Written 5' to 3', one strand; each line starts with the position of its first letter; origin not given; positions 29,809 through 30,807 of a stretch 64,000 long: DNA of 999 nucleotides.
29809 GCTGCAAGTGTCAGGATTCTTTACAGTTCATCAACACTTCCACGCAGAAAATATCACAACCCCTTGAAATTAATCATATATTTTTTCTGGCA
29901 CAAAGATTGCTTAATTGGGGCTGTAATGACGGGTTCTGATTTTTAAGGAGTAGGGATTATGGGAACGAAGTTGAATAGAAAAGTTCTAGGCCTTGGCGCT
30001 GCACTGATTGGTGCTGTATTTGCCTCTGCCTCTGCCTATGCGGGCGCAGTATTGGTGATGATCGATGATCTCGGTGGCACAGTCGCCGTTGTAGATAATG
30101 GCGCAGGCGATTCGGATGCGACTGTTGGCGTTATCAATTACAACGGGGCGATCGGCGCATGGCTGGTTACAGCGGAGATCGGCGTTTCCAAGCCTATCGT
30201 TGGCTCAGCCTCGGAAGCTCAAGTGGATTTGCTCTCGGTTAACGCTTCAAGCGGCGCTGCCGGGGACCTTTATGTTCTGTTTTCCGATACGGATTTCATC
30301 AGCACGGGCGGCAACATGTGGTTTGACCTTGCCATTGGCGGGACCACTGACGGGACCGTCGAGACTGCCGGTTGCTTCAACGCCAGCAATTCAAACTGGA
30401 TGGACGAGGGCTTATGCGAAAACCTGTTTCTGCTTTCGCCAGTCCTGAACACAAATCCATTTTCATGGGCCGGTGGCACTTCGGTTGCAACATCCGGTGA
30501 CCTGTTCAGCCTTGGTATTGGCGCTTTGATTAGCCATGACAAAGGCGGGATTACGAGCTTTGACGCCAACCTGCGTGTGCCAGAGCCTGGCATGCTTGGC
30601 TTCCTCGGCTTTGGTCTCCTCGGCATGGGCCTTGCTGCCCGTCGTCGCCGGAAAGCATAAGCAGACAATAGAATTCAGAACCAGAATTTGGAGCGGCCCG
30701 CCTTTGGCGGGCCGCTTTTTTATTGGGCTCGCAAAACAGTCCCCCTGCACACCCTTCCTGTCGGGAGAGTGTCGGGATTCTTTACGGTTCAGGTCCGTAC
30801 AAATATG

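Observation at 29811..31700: Tandem pair of near-identical secreted PEP-CTERM proteins with an uncharacterized Gly/Thr-rich domain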

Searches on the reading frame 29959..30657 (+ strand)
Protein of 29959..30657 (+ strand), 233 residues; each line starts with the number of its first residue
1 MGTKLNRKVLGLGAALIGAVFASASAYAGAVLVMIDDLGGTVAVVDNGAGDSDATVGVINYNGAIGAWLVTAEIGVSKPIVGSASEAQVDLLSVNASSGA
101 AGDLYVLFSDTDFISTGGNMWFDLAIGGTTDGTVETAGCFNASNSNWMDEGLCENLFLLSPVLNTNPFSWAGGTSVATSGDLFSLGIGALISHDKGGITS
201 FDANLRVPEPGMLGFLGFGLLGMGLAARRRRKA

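Call 4: search_protein_families(library=ncbifam, proteins=[window:29959-30657:+], max_evalue=10)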
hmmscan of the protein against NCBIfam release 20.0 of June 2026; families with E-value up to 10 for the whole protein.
window:29959-30657:+ (233 aa): 13 families
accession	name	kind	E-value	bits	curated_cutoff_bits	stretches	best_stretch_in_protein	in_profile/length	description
NF033554.9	floc_PepA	equivalog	3.7e-08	33.5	80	1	96-231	136-261/261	flocculation-associated PEP-CTERM protein PepA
NF041538.1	PEP_EDSA_1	subfamily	4.1e-07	30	100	1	119-230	209-307/307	EDSAP-1 family PEP-CTERM protein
NF038125.1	PEP_CTERM_THxN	subfamily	1.6e-06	27.9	85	1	204-230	221-246/246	THxN family PEP-CTERM protein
NF038124.1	PEP_CTERM_TLD_A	exception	0.0013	18.3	100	1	204-231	209-235/235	PEP_CTERM-anchored TLD domain-containing protein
TIGR02595.1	PEP_CTERM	domain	0.0021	18.8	16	1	207-232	1-24/24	PEP-CTERM sorting domain-containing protein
NF038129.1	PEP_NF038129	equivalog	0.008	16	65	1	205-230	169-194/194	NF038129 family PEP-CTERM protein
NF033947.0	PEP-cistern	hypoth_equivalog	0.0094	15.7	60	1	201-229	167-195/195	cistern family PEP-CTERM protein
NF038118.1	PEP_CTERM_CCXG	equivalog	0.0099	15.6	90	1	204-230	173-199/199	CCXG family PEP-CTERM protein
NF038126.1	PEP_CTERM_FxDxF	subfamily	0.01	16.1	50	1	203-230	141-165/165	FxDxF family PEP-CTERM protein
NF038120.1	PEP_CTERM_QFxxD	subfamily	0.023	14.6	80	1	206-231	192-215/215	NF038120 family PEP-CTERM protein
NF033465.3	PTPA-CTERM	subfamily_domain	0.028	14.6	29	1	219-233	9-23/26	PTPA-CTERM sorting domain-containing protein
TIGR03901.2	MYXO-CTERM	domain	0.035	14.5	20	1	214-231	17-33/34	MYXO-CTERM sorting domain-containing protein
NF006433.0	PRK08719.1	subfamily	0.064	13.1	170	1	76-123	40-87/147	ribonuclease H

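Call 5: search_protein_families(library=pfam, proteins=[window:29959-30657:+], max_evalue=10)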
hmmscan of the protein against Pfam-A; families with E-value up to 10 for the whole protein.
window:29959-30657:+ (233 aa): 1 family
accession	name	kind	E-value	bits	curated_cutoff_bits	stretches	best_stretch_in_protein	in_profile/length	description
PF07589.16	PEP-CTERM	-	0.00016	22.1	20.7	1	207-230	2-24/24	PEP-CTERM motif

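Call 10: find_homologous_proteins(query=window:29959-30657:+, max_evalue=0.001)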
Query window:29959-30657:+ (233 aa): 43 proteins with E <= 0.001 among 5642 candidates.
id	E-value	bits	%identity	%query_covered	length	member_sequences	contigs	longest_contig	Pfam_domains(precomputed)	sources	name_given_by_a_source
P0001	5.7e-143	493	100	100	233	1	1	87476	-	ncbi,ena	-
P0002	4.7e-105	369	88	87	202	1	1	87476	-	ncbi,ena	-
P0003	7.4e-47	178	45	100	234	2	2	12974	PF07589.17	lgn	-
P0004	4.5e-29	120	38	86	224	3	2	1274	PF07589.17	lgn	-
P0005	5.8e-25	107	37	88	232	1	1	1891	-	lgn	-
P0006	1.3e-24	105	36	89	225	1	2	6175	PF07589.17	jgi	jgi:hypothetical protein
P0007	2.3e-23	101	38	94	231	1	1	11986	-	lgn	-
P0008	2.1e-22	98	36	97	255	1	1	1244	PF07589.17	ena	-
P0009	2.3e-22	98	37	91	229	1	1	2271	-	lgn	-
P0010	3.2e-22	98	34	90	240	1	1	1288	-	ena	-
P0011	4.1e-22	97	39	91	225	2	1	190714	-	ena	-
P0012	2.2e-21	95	36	97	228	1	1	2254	PF07589.17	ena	-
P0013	2.3e-21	95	38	95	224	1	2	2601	-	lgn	-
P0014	3.5e-21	94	37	79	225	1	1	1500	PF07589.17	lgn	-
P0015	5.7e-21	93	32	90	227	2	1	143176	PF07589.17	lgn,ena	-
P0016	1.2e-19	89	33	93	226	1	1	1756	PF07589.17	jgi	-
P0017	2.3e-19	88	35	88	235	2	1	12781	PF07589.17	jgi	-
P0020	1.1e-18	86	34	83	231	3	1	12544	PF07589.17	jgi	-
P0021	1.1e-18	86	41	76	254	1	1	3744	PF07589.17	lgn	-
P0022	1.4e-18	86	35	99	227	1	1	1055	PF07589.17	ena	-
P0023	2.0e-18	85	39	88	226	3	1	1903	PF07589.17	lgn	-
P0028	6.6e-15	74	35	87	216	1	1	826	PF07589.17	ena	-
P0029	1.5e-14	72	31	82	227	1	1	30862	PF07589.17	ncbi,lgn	-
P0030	2.0e-14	72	34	97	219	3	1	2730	PF07589.17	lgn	-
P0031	2.4e-14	72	32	83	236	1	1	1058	PF07589.17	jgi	jgi:hypothetical protein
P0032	2.7e-14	72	34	97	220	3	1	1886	PF07589.17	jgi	jgi:hypothetical protein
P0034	2.0e-13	69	37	97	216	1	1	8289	PF07589.17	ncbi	-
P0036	7.0e-13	67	30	93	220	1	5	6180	PF07589.17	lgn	-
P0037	8.6e-13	67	30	89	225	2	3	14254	PF07589.17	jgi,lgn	jgi:hypothetical protein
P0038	1.1e-11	63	34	93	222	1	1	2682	PF07589.17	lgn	-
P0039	3.9e-11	61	33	82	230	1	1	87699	PF07589.17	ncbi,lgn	-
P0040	5.8e-10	57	35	91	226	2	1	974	PF07589.17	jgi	jgi:hypothetical protein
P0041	2.8e-8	52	33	86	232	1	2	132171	-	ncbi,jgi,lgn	jgi:hypothetical protein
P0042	1.8e-6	46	35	94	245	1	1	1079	PF07589.17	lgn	-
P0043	8.0e-4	37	46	27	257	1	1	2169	PF07589.17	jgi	jgi:hypothetical protein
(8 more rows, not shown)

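Call 12: search_protein_families(library=ncbifam, alignment_id=A1, max_evalue=0.01)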
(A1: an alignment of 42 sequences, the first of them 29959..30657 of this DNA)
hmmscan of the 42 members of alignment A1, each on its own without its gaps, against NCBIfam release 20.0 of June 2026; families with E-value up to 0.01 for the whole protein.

A. member 1, window:29959-30657:+ (233 aa): 8 families
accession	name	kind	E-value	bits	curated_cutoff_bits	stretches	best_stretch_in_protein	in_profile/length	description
NF033554.9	floc_PepA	equivalog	3.7e-08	33.5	80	1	96-231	136-261/261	flocculation-associated PEP-CTERM protein PepA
NF041538.1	PEP_EDSA_1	subfamily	4.1e-07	30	100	1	119-230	209-307/307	EDSAP-1 family PEP-CTERM protein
NF038125.1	PEP_CTERM_THxN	subfamily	1.6e-06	27.9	85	1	204-230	221-246/246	THxN family PEP-CTERM protein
NF038124.1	PEP_CTERM_TLD_A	exception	0.0013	18.3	100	1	204-231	209-235/235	PEP_CTERM-anchored TLD domain-containing protein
TIGR02595.1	PEP_CTERM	domain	0.0021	18.8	16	1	207-232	1-24/24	PEP-CTERM sorting domain-containing protein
NF038129.1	PEP_NF038129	equivalog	0.008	16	65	1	205-230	169-194/194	NF038129 family PEP-CTERM protein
NF033947.0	PEP-cistern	hypoth_equivalog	0.0094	15.7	60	0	201-229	167-195/195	cistern family PEP-CTERM protein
NF038118.1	PEP_CTERM_CCXG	equivalog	0.0099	15.6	90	0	204-230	173-199/199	CCXG family PEP-CTERM protein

B. families by the number of members that match (of 42 scanned): 19 families
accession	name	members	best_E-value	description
NF038125.1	PEP_CTERM_THxN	36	4e-10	THxN family PEP-CTERM protein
NF033554.9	floc_PepA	35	3.5e-13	flocculation-associated PEP-CTERM protein PepA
NF041538.1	PEP_EDSA_1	35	6.2e-13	EDSAP-1 family PEP-CTERM protein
TIGR02595.1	PEP_CTERM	33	2.5e-07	PEP-CTERM sorting domain-containing protein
NF038129.1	PEP_NF038129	31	2e-08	NF038129 family PEP-CTERM protein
NF038124.1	PEP_CTERM_TLD_A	26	1.2e-06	PEP_CTERM-anchored TLD domain-containing protein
NF038118.1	PEP_CTERM_CCXG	26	1.2e-05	CCXG family PEP-CTERM protein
NF033947.0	PEP-cistern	25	1.8e-05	cistern family PEP-CTERM protein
NF041927.1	Xrt_dep_XDP1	24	1.2e-05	exosortase-dependent surface protein XDP1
NF038120.1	PEP_CTERM_QFxxD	22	1.3e-05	NF038120 family PEP-CTERM protein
NF038126.1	PEP_CTERM_FxDxF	19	4.4e-15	FxDxF family PEP-CTERM protein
NF035944.1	PEPxxWA-CTERM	7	9.8e-09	PEPxxWA-CTERM sorting domain-containing protein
TIGR03370.1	VPLPA-CTERM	7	1.3e-06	VPLPA-CTERM sorting domain-containing protein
NF038119.1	PEP_CTERM_MHFG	5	1.9e-07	MHFG family PEP-CTERM protein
TIGR03778.1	VPDSG_CTERM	2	1.2e-08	VPDSG-CTERM sorting domain-containing protein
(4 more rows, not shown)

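Call 13: search_protein_families(library=pfam, alignment_id=A1, max_evalue=0.01)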
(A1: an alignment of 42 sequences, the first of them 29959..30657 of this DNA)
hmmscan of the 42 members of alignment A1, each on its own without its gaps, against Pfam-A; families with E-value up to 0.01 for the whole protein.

A. member 1, window:29959-30657:+ (233 aa): 1 family
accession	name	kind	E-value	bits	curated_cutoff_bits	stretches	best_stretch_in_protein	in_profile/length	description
PF07589.16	PEP-CTERM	-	0.00016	22.1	20.7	1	207-230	2-24/24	PEP-CTERM motif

B. families by the number of members that match (of 42 scanned): 2 families
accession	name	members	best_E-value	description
PF07589.16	PEP-CTERM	35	1.4e-09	PEP-CTERM motif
PF18205.6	VPDSG-CTERM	7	1.4e-09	VPDSG-CTERM motif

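Call 22: find_encoding_contigs(protein=P0001, flank=10000, max_places=3)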
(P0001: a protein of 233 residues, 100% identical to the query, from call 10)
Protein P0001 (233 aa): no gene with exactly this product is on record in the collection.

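Call 26: find_related_loci(query=A2, collection=genome_contigs, flank=10000)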
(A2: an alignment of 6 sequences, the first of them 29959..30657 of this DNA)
Query A2 (233 aa) in genome_contigs; peptide patterns used: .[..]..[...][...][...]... (x = any residue, [..] = any of these).
13 stretches matched a pattern, but none encodes a relative of the query by tblastn (E <= 1e-3).

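Call 38: find_encoding_contigs(protein=P0003, flank=10000, max_places=2)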
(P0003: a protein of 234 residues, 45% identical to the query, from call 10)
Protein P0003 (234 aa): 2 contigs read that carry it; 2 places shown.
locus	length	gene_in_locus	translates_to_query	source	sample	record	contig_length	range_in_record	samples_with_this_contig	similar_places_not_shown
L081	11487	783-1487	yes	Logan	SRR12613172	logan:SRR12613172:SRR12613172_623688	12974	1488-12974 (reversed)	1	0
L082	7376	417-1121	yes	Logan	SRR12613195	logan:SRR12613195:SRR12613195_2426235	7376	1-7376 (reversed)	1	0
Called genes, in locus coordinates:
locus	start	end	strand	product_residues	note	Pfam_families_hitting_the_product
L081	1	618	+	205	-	?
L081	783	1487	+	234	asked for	PF07589:PEP_exosort_dom (weak)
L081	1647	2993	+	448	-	PF01523:PmbA_TldD_1st, PF19290:PmbA_TldD_2nd, PF19289:PmbA_TldD_3rd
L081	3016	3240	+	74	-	PF13773:DUF4170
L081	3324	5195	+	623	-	PF00664:ABC_membrane, PF00005:ABC_tran, PF02463:SMC_N (weak)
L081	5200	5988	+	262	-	PF04028:DUF374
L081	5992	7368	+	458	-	PF04413:Glycos_transf_N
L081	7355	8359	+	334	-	PF02606:LpxK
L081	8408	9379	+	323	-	PF03279:Lip_A_acyltrans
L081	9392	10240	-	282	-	PF01551:Peptidase_M23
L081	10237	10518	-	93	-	PF09866:DUF2093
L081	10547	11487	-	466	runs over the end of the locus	PF13742:tRNA_anti_2, PF01336:tRNA_anti-codon, PF02601:Exonuc_VII_L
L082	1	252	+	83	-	?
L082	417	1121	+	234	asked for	PF07589:PEP_exosort_dom (weak)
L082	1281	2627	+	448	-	PF01523:PmbA_TldD_1st, PF19290:PmbA_TldD_2nd, PF19289:PmbA_TldD_3rd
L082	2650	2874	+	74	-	PF13773:DUF4170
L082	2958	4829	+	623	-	PF00664:ABC_membrane, PF00005:ABC_tran, PF02463:SMC_N (weak)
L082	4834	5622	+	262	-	PF04028:DUF374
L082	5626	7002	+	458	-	PF04413:Glycos_transf_N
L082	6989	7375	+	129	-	?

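Call 39: find_encoding_contigs(protein=P0011, flank=10000, max_places=2)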
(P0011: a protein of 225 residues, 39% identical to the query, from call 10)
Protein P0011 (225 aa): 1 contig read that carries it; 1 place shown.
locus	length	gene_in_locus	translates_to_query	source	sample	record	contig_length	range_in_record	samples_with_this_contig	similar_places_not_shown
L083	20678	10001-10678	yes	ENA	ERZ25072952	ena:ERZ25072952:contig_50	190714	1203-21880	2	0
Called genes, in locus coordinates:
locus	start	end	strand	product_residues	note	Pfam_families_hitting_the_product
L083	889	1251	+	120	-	-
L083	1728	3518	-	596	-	-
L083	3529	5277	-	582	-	PF03264:Cytochrom_NNT (faint), PF14522:Cytochrome_C7 (faint), PF14537:Cytochrom_c3_2 (faint), PF22113:Mtrc-MtrF_II-IV_dom (faint), PF13435:Cytochrome_C554 (weak)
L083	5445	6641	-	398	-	PF00656:Peptidase_C14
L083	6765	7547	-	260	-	PF04002:RadC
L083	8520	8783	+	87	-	-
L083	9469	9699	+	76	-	-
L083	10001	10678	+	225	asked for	-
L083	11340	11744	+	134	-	PF13335:Mg_chelatase_C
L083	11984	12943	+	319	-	-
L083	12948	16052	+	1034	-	PF00672:HAMP, PF00512:HisKA, PF02518:HATPase_c, PF00072:Response_reg, PF01627:Hpt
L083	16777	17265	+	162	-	PF03050:DDE_Tnp_IS66 (faint)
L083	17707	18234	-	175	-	PF12728:HTH_17 (weak)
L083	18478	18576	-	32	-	-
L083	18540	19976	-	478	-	PF00239:Resolvase, PF07508:Recombinase (faint)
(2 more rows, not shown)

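Call 40: find_encoding_contigs(protein=P0015, flank=10000, max_places=2)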
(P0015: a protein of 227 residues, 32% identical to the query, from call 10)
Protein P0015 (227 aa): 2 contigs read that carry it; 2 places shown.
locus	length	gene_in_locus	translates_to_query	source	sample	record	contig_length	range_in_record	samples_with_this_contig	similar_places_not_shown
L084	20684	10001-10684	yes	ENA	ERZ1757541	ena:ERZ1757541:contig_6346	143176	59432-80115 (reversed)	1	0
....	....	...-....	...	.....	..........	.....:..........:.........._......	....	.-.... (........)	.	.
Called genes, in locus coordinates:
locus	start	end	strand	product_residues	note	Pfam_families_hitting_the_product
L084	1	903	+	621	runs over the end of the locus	PF13307:Helicase_C_2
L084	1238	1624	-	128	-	PF13744:HTH_37 (weak), PF13560:HTH_31 (weak), PF01381:HTH_3 (weak)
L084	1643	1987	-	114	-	PF05973:Gp49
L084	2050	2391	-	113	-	PF01546:Peptidase_M20 (weak)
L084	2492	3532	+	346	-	-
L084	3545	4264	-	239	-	PF02386:TrkH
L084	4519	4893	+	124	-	-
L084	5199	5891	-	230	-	PF01227:GTP_cyclohydroI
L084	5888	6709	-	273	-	PF04379:DUF525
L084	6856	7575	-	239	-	PF00005:ABC_tran, PF13304:AAA_21 (faint)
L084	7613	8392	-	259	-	PF00528:BPD_transp_1 (weak)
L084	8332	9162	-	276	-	-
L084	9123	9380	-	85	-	-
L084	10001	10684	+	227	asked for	PF07589:PEP_exosort_dom (weak)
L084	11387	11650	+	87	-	-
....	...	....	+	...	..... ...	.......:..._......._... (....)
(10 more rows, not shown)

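Call 43: find_encoding_contigs(protein=P0041, flank=10000, max_places=1)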
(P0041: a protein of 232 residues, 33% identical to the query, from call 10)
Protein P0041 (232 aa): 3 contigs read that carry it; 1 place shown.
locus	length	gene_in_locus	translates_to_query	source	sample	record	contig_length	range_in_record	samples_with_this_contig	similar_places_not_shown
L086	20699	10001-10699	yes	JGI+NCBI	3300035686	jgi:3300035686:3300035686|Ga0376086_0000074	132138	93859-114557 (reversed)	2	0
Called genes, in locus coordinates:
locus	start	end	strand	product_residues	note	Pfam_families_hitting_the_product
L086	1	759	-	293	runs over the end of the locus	PF02668:TauD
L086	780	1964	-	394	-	PF13433:Peripla_BP_5, PF13458:Peripla_BP_6, PF01094:ANF_receptor (weak)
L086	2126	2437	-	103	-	-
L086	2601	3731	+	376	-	PF02746:MR_MLE_N, PF13378:MR_MLE_C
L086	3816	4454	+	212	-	-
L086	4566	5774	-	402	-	PF01676:Metalloenzyme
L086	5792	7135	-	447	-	PF02885:Glycos_trans_3N, PF00591:Glycos_transf_3, PF07831:PYNP_C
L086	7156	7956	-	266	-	PF01791:DeoC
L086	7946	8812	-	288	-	PF01048:PNP_UDP_1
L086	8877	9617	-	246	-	PF23023:Anti-Pycsar_Apyc1, PF00753:Lactamase_B, PF12706:Lactamase_B_2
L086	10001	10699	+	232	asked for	-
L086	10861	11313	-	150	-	PF04214:DUF411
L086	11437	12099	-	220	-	PF01545:Cation_efflux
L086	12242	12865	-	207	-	PF07813:LTXXQ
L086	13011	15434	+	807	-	PF04945:YHS, PF19335:HMBD, PF00122:E1-E2_ATPase, PF00702:Hydrolase, PF08282:Hydrolase_3 (faint)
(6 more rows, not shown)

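Call 44: find_encoding_contigs(protein=P0039, flank=10000, max_places=1)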
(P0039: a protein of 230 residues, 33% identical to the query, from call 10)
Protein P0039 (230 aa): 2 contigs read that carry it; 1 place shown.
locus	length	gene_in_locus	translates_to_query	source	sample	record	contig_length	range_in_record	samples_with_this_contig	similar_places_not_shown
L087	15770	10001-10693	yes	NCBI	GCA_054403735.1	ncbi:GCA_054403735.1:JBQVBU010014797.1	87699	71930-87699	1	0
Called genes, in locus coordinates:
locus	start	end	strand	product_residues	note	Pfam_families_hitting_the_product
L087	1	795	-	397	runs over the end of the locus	PF01041:DegT_DnrJ_EryC1, PF01053:Cys_Met_Meta_PP, PF00155:Aminotran_1_2 (weak), PF01212:Beta_elim_lyase (weak)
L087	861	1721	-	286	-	PF02569:Pantoate_ligase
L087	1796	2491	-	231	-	PF09976:TPR_21, PF07719:TPR_2 (faint), PF13371:TPR_9 (faint)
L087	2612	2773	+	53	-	-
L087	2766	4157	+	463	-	PF13742:tRNA_anti_2, PF01336:tRNA_anti-codon, PF02601:Exonuc_VII_L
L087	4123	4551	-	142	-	-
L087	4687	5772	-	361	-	PF02277:DBI_PRT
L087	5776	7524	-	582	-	-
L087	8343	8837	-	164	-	PF01202:SKI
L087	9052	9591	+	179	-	-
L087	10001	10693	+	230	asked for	PF07589:PEP_exosort_dom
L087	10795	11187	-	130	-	PF09656:PGPGW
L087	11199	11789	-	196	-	PF00881:Nitroreductase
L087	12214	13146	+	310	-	PF19293:CdaA_N, PF02457:DAC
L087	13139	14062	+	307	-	PF07949:YbbR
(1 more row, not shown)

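Call 45: list_cluster_members(proteins=[P0001, P0002, P0041, P0039, P0029, P0034])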
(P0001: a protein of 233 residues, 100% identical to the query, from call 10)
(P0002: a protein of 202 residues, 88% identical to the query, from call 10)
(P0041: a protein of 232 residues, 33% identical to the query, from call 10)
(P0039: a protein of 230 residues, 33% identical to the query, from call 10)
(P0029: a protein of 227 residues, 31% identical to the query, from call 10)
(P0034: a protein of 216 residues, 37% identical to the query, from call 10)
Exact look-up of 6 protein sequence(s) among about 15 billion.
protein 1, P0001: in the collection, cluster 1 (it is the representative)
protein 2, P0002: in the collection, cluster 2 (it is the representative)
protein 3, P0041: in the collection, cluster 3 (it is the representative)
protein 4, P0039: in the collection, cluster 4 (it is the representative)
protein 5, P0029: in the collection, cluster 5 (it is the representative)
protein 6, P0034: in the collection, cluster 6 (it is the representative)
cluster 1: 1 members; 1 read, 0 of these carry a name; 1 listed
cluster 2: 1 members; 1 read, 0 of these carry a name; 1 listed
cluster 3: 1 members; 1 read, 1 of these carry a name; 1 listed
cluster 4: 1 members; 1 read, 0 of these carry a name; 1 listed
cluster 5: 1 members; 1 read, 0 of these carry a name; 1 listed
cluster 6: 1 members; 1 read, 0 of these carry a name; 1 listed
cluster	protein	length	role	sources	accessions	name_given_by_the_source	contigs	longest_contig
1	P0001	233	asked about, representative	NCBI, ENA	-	-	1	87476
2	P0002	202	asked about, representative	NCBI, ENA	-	-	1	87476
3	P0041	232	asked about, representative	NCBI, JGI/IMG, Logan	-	hypothetical protein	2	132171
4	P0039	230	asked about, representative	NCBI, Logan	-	-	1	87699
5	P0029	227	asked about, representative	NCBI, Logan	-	-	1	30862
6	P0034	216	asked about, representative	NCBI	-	-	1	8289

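Call 46: predict_structure(alignment_id=A1)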
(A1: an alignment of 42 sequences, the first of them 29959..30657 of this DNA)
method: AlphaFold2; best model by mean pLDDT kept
length: 233 residues; sequences in the alignment: 42
mean_pLDDT: 88.4   pTM: 0.79
mean pLDDT of the five models: 88.4, 88.2, 87.6, 87.0, 86.2
residues with pLDDT >= 90: 171; 70-90: 31; 50-70: 29; < 50: 2
segments of 3 or more residues with pLDDT < 50: none
pLDDT, mean of each block of 10 residues (from residue 1): 54 56 65 94 94 96 94 92 95 92 95 92 97 96 81 85 96 93 95 97 93 85 96 91
secondary structure, 60 per line:
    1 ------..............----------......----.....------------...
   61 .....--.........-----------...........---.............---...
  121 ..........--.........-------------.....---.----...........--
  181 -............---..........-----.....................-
elements in order: H7-20 E31-36 E41-45 E58-65 E68-76 E88-98 E102-114 E118-130 E133-141 E155-159 E168-178 E182-193 E197-206 H212-232
